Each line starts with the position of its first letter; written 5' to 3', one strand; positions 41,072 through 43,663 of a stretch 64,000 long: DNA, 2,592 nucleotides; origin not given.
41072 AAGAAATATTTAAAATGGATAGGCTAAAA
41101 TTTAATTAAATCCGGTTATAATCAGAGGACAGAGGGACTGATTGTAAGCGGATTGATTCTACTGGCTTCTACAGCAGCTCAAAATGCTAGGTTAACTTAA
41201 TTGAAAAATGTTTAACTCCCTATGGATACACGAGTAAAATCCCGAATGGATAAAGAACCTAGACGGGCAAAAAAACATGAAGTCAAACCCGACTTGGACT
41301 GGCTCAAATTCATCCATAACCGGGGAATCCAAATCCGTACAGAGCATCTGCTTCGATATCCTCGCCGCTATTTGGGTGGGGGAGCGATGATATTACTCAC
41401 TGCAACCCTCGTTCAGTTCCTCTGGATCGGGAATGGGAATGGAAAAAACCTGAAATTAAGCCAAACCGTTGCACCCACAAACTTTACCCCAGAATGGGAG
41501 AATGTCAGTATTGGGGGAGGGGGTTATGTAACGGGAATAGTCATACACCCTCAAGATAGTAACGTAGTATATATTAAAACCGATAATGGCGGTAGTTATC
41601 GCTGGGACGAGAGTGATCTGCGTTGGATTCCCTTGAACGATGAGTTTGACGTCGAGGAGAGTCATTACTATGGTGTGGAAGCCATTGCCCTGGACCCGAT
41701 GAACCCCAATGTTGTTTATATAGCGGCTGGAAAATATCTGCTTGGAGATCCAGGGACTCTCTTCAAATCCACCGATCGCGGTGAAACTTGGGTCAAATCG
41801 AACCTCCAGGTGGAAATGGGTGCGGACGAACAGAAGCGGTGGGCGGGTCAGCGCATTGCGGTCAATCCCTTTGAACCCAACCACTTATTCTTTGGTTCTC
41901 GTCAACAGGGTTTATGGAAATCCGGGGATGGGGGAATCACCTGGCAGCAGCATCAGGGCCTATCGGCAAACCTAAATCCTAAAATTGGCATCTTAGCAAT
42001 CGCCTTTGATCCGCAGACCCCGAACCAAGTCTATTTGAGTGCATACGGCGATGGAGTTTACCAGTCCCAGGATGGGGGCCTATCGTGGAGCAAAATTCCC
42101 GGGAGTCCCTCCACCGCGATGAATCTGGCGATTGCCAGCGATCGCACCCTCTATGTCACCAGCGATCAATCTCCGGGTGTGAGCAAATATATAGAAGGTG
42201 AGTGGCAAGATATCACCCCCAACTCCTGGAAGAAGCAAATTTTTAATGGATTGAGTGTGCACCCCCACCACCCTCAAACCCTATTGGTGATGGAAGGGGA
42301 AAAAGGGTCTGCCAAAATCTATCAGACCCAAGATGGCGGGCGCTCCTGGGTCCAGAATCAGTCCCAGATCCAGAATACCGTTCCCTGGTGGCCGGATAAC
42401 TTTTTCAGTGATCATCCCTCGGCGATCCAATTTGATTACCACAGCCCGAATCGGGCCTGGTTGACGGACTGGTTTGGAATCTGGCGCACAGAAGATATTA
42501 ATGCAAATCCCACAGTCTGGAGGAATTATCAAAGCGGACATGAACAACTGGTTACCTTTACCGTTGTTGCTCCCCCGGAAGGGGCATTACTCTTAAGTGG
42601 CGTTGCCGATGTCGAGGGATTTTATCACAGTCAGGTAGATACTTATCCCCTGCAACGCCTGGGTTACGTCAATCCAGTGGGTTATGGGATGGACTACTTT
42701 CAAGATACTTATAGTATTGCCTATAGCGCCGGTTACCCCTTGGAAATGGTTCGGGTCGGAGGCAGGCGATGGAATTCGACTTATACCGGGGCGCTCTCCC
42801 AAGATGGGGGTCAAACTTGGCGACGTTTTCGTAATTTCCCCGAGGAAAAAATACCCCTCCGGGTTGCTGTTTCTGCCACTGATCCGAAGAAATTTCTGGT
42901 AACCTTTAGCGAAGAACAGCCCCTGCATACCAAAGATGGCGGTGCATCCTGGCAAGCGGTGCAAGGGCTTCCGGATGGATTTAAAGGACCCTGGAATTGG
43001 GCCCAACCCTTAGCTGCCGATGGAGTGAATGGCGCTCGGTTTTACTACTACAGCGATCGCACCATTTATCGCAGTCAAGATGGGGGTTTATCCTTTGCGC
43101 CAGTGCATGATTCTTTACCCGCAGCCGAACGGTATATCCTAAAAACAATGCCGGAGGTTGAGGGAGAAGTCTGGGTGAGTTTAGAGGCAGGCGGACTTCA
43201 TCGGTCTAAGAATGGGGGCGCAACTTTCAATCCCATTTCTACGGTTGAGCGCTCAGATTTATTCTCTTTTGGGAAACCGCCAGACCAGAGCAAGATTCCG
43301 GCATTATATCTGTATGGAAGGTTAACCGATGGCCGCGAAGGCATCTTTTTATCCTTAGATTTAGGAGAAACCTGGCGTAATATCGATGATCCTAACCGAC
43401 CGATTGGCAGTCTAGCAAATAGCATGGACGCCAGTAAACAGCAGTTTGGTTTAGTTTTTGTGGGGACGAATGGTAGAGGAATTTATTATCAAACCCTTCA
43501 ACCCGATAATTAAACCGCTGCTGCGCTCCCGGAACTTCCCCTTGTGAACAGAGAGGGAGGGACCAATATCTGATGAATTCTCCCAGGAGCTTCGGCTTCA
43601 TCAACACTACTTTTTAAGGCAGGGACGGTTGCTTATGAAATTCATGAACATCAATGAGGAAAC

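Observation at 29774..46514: A 17-kb Wzx/Wzy-dependent polysaccharide island lacking an export and kinase module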

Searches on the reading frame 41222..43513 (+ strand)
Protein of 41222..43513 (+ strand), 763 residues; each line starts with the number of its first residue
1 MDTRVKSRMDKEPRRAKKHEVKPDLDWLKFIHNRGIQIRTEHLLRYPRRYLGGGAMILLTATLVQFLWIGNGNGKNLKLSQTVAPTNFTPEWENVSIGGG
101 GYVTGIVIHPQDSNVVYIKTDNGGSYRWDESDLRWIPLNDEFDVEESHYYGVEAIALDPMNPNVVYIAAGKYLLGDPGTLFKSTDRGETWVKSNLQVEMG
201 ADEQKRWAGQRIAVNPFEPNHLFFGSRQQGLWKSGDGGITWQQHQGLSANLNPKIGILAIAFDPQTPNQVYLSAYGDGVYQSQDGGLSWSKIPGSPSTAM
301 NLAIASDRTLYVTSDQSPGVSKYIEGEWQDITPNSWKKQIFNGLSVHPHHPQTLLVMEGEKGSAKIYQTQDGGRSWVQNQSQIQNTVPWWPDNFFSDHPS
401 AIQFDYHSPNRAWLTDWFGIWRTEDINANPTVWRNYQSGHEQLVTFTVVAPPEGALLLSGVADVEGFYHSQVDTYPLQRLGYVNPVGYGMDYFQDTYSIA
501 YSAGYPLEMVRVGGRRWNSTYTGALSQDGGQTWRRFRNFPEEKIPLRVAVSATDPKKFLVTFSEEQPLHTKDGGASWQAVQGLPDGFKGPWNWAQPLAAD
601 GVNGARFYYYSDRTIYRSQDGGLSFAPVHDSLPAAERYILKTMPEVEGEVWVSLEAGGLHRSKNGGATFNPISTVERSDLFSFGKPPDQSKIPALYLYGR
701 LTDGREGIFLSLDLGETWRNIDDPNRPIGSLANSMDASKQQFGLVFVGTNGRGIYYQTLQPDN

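Call 4: search_protein_families(library=pfam, proteins=[window:41222-43513:+], max_evalue=0.01)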
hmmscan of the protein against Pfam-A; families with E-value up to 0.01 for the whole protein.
window:41222-43513:+ (763 aa): 4 families
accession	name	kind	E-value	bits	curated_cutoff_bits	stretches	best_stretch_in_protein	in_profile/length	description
PF15902.12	Sortilin-Vps10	-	9.9e-26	90.9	33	3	179-292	2-112/446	Sortilin, neurotensin receptor 3,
PF02012.26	BNR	-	1.5e-12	46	27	0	525-534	2-11/12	BNR/Asp-box repeat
PF14870.12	PSII_BNR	-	2.7e-12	47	27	0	218-295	27-100/303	Photosynthesis system II assembly factor YCF48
PF15899.11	BNR_6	-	0.0014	19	27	0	180-192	1-13/14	BNR-Asp box repeat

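Call 11: search_protein_families(library=ncbifam, proteins=[window:41222-43513:+], max_evalue=0.01)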
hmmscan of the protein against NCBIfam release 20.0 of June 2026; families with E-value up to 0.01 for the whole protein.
window:41222-43513:+ (763 aa): 3 families
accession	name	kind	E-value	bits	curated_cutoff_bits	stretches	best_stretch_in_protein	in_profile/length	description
NF045728.1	glycosyl_F510_1955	equivalog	2.3e-32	112.2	175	3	176-321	70-201/246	F510_1955 family glycosylhydrolase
NF010237.0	PRK13684.1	equivalog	7.4e-10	38.4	326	0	218-297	55-135/334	photosynthesis system II assembly factor Ycf48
NF052228.1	T9SS_PorZ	equivalog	5.2e-06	25.2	260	0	241-286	358-406/757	type IX secretion system anionic LPS delivery protein PorZ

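Call 12: find_encoding_contigs(protein=window:41222-43513:+, flank=10000, max_places=6)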
Protein window:41222-43513:+ (763 aa): no gene with exactly this product is on record in the collection.

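Call 14: search_solved_structures(query=window:41222-43513:+, max_evalue=0.001)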
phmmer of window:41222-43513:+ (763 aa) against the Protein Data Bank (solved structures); distinct sequences matched with E-value up to 0.001: 21.
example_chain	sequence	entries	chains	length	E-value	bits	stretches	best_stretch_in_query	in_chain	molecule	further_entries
6p2m_A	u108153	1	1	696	7.4e-93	315.4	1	91-758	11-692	Type 3a cellulose-binding domain protein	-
2cn2_A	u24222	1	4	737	9.7e-85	288.6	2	84-377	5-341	BETA-1,4-XYLOGLUCAN HYDROLASE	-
2cn3_A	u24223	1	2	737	1.1e-83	285.1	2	84-377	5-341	BETA-1,4-XYLOGLUCAN HYDROLASE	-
1sqj_A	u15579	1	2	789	1.4e-75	258.3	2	91-303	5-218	oligoxyloglucan reducing-end-specific cellobiohydrolase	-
2ebs_A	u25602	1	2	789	6.7e-75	256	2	91-303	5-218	Oligoxyloglucan reducing end-specific cellobiohydrolase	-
4lgn_A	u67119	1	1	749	5.7e-66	226.5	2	91-296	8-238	Cellulose-binding, family II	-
6p2o_A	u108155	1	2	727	6.3e-65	223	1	91-755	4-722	Xyloglucanase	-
7kn8_A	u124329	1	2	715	1.5e-63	218.4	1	89-756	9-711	Cellulase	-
6p2l_A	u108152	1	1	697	7.8e-63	216.1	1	92-755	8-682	Glycosyl hydrolase BNR repeat-containing protein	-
5fkr_A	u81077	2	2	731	1.8e-62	214.9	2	401-756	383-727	ENDO-1,4-BETA-GLUCANASE/XYLOGLUCANASE, PUTATIVE, GLY74A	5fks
5fkq_A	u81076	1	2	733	1.8e-61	211.6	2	401-756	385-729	ENDO-1,4-BETA-GLUCANASE/XYLOGLUCANASE, PUTATIVE, GLY74A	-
5fkt_A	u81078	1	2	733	2.1e-61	211.4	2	87-377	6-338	ENDO-1,4-BETA-GLUCANASE/XYLOGLUCANASE, GLY74A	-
6mgj_A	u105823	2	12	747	3.3e-61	210.7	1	92-756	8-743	Xyloglucanase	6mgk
3a0f_A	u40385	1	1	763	4.4e-61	210.3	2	88-298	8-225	Xyloglucanase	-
6mgl_A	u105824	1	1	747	3.6e-60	207.3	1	92-756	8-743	Xyloglucanase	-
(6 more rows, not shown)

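Call 42: search_solved_structures(query=window:41222-43513:+, max_evalue=1e-70, show_alignments=4)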
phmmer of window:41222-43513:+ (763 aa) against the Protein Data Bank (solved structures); distinct sequences matched with E-value up to 1e-70: 5.
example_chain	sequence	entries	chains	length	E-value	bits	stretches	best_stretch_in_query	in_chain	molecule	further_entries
6p2m_A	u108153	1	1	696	7.4e-93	315.4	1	91-758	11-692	Type 3a cellulose-binding domain protein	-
2cn2_A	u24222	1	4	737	9.7e-85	288.6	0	84-377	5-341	BETA-1,4-XYLOGLUCAN HYDROLASE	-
2cn3_A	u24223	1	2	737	1.1e-83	285.1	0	84-377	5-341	BETA-1,4-XYLOGLUCAN HYDROLASE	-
1sqj_A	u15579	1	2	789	1.4e-75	258.3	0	91-303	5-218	oligoxyloglucan reducing-end-specific cellobiohydrolase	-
2ebs_A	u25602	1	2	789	6.7e-75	256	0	91-303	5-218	Oligoxyloglucan reducing end-specific cellobiohydrolase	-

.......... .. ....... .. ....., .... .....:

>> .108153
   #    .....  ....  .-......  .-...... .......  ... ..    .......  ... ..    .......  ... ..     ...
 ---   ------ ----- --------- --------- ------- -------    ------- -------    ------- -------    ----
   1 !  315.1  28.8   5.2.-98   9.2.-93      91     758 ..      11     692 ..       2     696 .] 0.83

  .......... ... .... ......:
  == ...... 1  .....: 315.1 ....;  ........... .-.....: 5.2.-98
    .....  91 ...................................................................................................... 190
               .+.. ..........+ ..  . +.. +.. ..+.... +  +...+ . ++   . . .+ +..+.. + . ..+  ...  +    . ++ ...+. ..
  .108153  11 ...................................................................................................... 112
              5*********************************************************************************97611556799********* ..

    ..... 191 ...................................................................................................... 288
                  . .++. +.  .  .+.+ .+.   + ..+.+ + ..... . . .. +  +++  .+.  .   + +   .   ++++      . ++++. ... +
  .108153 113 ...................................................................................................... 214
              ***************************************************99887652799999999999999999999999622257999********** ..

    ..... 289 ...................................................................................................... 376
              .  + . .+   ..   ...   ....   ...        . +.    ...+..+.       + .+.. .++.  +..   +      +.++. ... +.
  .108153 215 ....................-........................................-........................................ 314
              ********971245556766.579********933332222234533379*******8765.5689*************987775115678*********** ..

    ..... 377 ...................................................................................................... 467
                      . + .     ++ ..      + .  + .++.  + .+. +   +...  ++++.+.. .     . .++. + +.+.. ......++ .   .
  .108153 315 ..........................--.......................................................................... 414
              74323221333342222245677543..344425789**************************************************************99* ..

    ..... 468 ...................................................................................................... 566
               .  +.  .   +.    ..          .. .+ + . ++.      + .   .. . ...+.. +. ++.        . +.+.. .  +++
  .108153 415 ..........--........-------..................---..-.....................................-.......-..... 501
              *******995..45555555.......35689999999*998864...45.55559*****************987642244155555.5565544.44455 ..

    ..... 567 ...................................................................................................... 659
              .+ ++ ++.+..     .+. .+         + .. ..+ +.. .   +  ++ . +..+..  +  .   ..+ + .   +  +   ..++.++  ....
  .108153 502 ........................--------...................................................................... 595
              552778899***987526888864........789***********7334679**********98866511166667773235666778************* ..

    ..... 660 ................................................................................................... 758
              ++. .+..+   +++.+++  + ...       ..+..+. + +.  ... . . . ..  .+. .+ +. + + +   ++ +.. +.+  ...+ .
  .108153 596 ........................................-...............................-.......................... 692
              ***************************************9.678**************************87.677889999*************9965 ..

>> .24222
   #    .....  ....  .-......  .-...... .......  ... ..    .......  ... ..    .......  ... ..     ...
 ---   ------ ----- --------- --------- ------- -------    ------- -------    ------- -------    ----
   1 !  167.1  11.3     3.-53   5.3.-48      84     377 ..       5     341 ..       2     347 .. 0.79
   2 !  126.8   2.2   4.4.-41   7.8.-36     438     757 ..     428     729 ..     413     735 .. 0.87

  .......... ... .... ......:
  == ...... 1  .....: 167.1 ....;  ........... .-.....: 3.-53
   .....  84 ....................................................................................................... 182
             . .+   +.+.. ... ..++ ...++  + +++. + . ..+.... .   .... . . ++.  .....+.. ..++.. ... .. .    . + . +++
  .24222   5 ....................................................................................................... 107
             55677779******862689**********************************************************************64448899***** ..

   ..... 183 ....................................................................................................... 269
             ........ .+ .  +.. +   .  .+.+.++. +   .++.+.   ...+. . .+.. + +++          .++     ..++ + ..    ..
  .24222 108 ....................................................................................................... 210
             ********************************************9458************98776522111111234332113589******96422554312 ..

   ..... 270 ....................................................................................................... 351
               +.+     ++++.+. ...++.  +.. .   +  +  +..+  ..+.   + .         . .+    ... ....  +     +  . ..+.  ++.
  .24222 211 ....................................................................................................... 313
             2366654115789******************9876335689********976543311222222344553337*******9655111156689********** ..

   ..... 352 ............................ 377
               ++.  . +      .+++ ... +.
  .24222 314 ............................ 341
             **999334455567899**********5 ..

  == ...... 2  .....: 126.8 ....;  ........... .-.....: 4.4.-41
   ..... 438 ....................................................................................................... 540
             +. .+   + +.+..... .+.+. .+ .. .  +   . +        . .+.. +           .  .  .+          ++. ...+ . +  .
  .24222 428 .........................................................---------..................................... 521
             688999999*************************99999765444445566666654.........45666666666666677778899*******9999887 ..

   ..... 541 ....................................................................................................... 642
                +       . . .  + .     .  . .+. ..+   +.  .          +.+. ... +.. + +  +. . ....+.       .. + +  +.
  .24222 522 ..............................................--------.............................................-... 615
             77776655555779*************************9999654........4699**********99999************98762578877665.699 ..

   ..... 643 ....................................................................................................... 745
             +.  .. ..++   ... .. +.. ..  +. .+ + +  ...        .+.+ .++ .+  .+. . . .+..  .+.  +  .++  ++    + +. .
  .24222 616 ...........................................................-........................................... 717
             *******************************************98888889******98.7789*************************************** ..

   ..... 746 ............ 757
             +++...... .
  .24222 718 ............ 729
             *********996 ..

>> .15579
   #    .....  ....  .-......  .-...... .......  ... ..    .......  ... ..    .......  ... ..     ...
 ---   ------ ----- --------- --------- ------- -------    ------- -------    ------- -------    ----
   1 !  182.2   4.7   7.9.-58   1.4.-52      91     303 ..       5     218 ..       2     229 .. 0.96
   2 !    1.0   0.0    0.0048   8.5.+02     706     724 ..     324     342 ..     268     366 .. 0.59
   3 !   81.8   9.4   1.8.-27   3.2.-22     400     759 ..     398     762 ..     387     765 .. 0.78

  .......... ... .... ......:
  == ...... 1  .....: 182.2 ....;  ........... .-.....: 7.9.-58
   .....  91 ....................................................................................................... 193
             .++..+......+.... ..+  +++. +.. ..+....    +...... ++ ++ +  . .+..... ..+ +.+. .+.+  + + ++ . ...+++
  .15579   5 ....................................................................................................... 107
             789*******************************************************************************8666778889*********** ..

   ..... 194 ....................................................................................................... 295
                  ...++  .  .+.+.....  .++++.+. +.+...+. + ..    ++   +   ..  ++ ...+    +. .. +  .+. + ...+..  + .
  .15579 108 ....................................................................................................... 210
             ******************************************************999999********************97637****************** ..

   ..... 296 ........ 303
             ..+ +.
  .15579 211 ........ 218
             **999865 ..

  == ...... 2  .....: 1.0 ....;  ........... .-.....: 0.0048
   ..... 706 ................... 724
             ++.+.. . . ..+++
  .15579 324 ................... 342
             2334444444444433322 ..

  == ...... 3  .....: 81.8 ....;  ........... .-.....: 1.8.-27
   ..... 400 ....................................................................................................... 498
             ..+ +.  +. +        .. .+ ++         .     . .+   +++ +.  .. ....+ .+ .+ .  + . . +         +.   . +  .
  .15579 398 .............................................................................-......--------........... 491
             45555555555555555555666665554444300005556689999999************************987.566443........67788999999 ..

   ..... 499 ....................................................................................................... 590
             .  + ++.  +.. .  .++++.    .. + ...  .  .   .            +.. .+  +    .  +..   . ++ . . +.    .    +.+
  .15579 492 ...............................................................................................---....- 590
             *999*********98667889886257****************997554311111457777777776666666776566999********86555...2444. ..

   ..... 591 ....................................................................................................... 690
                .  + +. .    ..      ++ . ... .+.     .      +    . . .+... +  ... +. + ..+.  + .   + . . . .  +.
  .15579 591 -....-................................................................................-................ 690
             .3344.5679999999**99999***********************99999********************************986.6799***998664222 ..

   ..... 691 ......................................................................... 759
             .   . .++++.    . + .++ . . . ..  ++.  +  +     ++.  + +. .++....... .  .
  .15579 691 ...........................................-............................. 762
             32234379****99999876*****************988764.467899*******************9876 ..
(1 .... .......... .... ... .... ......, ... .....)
